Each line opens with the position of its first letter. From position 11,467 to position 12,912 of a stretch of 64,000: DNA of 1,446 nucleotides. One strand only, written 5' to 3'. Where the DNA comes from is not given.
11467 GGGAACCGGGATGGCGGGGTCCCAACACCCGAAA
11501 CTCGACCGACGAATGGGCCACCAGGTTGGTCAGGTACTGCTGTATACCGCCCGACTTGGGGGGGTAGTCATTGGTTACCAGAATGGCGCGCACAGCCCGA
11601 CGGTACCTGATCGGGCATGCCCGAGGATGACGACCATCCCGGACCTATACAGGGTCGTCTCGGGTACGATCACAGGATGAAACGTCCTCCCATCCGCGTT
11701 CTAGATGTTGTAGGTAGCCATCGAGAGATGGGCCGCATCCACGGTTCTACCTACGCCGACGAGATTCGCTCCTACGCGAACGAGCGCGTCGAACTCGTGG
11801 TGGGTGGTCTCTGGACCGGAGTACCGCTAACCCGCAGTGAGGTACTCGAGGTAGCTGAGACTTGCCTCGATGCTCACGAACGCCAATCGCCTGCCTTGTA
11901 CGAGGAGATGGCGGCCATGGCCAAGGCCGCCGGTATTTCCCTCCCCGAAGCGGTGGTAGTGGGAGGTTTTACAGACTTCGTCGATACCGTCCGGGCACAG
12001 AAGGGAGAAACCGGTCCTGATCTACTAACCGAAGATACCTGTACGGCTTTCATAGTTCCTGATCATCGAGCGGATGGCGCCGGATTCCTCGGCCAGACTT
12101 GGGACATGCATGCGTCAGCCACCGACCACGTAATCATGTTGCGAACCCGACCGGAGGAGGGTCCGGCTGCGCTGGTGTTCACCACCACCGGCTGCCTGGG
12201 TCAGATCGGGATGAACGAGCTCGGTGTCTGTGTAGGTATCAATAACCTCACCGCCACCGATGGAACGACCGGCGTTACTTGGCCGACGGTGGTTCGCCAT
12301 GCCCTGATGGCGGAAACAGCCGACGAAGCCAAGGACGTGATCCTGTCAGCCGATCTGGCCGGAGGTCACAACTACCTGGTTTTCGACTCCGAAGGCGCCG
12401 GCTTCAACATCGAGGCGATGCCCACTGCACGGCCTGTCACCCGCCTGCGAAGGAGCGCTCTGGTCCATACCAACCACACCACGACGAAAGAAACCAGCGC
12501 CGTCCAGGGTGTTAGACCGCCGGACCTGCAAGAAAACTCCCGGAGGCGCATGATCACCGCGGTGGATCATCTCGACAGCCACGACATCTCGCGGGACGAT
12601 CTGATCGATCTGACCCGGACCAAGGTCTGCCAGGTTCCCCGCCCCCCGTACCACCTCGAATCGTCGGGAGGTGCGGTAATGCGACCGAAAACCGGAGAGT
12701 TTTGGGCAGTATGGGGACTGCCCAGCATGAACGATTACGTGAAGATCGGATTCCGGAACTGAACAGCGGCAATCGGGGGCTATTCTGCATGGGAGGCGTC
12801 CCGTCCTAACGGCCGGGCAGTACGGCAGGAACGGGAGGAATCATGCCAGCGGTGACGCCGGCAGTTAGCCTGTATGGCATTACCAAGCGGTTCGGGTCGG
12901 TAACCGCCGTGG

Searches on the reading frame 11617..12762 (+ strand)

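Call 18: search_protein_families(library=pfam, proteins=[window:11617-12762:+], max_evalue=0.001)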
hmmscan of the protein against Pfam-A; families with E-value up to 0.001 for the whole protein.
window:11617-12762:+ (381 aa): 1 family
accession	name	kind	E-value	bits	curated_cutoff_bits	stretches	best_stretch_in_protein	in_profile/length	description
PF03417.21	AAT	-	3.9e-17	63.1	23.2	1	153-334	5-186/225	Acyl-coenzyme A:6-aminopenicillanic acid acyl-transferase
